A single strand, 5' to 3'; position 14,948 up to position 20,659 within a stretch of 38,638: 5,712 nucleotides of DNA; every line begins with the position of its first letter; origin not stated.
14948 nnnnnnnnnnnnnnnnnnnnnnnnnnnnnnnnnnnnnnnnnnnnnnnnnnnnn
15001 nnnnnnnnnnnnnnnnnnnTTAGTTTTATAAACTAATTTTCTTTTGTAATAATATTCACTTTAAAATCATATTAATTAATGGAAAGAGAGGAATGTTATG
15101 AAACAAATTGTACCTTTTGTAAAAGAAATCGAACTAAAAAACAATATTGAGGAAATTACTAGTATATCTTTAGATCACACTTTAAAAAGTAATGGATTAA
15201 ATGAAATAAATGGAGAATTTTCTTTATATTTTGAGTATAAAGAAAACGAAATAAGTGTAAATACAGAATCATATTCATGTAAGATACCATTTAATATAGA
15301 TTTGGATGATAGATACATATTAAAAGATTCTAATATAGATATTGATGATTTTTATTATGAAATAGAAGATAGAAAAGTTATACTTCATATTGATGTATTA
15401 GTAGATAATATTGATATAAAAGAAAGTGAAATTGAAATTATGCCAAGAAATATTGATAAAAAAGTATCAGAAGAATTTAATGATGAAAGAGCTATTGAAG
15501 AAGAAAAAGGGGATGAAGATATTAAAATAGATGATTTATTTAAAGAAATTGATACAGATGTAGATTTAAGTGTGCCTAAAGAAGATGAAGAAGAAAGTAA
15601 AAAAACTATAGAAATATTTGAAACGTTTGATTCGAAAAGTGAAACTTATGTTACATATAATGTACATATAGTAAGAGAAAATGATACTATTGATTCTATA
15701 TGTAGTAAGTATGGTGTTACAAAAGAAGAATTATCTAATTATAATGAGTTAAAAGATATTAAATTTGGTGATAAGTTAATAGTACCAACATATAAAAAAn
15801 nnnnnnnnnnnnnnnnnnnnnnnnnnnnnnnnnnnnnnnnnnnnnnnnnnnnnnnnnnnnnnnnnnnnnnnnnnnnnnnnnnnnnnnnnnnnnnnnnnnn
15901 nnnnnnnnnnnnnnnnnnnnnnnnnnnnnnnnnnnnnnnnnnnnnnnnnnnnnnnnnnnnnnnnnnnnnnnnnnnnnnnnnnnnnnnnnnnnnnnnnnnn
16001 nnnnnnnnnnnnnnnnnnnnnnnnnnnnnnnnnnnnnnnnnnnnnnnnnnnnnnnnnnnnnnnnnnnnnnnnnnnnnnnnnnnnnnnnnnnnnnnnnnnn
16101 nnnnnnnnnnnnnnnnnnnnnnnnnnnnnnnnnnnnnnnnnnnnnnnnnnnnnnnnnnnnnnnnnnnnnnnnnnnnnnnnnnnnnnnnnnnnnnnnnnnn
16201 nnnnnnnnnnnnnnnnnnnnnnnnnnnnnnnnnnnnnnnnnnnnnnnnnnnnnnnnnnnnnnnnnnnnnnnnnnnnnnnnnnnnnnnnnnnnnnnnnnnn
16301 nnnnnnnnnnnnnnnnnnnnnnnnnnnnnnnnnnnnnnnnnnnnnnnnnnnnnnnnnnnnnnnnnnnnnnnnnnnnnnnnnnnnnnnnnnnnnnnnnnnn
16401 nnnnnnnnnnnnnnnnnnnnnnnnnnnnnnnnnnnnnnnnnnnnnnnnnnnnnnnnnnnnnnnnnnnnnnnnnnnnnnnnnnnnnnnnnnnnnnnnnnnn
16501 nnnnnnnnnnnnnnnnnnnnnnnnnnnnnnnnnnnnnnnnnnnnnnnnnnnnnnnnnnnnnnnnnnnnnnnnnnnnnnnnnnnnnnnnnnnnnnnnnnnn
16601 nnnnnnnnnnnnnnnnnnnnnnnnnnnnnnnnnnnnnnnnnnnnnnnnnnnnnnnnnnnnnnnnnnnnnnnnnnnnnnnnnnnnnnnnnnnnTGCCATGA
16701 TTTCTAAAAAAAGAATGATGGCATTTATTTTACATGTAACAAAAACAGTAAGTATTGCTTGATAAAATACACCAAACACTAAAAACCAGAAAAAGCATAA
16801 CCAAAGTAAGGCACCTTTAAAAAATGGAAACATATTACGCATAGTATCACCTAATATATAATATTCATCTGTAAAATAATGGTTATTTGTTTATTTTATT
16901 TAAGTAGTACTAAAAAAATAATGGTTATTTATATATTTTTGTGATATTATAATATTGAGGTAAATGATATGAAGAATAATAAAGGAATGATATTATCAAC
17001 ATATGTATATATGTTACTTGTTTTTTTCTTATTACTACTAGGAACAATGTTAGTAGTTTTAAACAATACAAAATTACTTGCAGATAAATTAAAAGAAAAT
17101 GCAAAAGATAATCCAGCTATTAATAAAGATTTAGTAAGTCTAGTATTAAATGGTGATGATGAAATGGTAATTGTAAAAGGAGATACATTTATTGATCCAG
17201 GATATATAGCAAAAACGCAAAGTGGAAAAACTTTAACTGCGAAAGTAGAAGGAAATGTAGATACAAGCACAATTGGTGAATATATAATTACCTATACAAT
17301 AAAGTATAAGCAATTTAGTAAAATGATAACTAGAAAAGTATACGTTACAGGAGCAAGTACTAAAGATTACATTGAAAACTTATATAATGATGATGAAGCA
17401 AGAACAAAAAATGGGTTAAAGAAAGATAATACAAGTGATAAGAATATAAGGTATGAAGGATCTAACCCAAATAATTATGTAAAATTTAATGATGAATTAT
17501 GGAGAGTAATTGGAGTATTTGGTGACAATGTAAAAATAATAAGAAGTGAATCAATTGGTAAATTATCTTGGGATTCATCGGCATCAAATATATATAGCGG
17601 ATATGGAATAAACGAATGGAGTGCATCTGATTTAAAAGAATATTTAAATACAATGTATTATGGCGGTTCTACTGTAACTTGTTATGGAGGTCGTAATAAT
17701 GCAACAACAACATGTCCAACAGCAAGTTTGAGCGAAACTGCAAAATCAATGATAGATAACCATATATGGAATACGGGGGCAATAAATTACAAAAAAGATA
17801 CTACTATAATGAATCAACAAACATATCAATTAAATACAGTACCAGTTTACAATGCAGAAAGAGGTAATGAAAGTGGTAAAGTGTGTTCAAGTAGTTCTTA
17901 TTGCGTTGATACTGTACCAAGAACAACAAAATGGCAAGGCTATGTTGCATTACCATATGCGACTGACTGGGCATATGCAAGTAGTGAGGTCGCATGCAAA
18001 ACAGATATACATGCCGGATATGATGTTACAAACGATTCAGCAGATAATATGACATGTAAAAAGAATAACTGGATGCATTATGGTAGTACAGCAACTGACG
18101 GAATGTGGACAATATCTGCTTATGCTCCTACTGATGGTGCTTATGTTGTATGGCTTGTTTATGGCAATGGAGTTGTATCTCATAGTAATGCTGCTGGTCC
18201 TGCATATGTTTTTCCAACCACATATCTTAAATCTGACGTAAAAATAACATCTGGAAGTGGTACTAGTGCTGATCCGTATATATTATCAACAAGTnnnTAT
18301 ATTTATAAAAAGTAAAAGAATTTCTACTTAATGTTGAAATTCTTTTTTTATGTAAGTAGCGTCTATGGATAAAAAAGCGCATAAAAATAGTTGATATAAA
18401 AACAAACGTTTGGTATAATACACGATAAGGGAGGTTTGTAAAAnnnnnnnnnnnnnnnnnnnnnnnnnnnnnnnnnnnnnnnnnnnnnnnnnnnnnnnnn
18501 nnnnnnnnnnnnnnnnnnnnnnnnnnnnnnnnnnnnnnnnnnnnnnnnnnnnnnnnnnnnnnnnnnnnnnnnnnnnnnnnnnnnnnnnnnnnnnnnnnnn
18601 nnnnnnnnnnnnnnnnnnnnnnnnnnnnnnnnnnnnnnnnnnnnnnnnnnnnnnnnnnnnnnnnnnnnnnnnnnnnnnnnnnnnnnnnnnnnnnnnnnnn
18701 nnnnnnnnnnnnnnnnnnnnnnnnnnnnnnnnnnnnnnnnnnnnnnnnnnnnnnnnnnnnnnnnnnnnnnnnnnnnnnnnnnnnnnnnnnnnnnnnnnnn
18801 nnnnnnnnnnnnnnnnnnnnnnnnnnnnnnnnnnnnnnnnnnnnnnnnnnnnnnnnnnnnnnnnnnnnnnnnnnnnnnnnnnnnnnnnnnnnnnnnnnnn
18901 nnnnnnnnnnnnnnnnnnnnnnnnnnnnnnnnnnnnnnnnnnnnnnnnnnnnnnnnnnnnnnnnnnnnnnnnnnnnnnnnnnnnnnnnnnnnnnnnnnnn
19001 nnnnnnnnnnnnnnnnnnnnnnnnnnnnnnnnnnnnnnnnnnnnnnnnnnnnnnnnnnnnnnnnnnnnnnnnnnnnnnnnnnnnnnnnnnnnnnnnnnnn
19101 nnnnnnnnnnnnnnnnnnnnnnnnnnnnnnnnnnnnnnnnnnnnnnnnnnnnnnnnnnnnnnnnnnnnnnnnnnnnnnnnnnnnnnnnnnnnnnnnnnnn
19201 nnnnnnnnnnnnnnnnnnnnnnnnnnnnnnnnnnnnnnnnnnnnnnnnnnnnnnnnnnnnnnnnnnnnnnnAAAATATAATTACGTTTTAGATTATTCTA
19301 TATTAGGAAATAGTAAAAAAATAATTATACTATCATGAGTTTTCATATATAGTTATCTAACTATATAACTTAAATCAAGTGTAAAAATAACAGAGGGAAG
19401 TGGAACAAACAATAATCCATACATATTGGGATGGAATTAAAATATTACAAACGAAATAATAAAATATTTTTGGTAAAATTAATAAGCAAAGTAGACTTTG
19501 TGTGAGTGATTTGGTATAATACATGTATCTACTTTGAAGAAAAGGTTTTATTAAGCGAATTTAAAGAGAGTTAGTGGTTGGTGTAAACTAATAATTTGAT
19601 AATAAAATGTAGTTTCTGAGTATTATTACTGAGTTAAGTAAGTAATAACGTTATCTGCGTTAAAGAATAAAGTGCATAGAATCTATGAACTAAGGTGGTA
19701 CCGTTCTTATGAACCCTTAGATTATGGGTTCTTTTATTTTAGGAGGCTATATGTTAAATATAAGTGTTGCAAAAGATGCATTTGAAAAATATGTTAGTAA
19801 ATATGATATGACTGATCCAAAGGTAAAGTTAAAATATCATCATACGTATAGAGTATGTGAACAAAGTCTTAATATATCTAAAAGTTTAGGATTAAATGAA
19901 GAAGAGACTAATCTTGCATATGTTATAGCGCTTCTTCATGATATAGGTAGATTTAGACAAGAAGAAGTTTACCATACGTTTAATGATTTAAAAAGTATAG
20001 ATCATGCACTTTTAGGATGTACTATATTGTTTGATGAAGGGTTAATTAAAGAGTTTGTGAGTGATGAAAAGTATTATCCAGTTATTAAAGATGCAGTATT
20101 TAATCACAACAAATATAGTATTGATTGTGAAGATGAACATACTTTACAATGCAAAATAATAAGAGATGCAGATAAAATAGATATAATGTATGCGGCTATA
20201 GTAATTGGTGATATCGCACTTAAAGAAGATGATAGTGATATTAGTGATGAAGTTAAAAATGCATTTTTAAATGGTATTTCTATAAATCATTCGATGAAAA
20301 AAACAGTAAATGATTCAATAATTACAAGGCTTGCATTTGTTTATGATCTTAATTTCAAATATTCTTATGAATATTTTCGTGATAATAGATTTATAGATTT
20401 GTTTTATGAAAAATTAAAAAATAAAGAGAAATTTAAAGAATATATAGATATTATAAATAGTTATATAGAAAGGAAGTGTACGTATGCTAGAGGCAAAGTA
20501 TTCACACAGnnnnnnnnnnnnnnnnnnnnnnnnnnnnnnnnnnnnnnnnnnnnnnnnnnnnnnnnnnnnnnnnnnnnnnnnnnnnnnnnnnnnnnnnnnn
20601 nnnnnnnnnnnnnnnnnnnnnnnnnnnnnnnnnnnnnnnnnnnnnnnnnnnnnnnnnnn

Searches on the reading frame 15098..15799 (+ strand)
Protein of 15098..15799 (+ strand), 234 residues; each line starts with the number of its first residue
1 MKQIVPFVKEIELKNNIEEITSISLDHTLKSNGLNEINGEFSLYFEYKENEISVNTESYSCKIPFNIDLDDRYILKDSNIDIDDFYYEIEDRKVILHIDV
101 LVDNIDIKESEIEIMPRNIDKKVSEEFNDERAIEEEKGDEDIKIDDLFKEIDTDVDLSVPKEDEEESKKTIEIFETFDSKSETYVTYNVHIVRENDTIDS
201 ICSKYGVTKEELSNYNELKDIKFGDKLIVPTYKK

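Call 29: search_protein_families(library=pfam, proteins=[window:15098-15799:+], max_evalue=0.00001)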
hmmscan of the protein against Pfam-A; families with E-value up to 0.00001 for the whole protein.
window:15098-15799:+ (234 aa): 1 family
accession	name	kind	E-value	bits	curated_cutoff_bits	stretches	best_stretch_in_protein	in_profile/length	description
PF01476.26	LysM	-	1.6e-08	34.8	20.9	1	190-230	1-43/43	LysM domain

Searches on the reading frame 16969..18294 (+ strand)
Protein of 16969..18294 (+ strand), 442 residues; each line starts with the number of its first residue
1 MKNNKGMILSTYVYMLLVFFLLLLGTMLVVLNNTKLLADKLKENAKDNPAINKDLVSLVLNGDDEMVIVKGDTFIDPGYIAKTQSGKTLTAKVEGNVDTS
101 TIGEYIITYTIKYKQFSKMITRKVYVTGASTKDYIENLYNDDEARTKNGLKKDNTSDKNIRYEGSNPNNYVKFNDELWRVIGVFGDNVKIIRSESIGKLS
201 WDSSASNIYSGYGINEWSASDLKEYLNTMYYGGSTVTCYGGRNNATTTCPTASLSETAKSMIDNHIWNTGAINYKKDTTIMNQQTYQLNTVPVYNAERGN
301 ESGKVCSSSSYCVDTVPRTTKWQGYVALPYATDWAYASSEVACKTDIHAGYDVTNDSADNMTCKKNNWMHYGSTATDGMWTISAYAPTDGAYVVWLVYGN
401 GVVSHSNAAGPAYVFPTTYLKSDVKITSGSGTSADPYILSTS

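Call 29: search_protein_families(library=pfam, proteins=[window:16969-18294:+], max_evalue=0.00001)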
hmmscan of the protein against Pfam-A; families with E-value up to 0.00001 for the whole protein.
window:16969-18294:+ (442 aa): 1 family
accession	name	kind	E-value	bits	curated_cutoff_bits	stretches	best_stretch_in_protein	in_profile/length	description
PF16403.11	Bact_surface_Ig-like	-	7.9e-15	55.1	27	1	60-126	3-71/71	Bacterial surface protein, Ig-like domain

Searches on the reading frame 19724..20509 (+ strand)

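Call 30: search_protein_families(library=pfam, proteins=[window:19724-20509:+], max_evalue=0.00001)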
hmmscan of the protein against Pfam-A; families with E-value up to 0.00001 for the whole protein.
window:19724-20509:+ (262 aa): 1 family
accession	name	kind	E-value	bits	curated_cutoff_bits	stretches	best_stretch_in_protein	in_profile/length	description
PF01966.28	HD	-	5.8e-12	46.4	22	1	38-154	2-115/116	HD domain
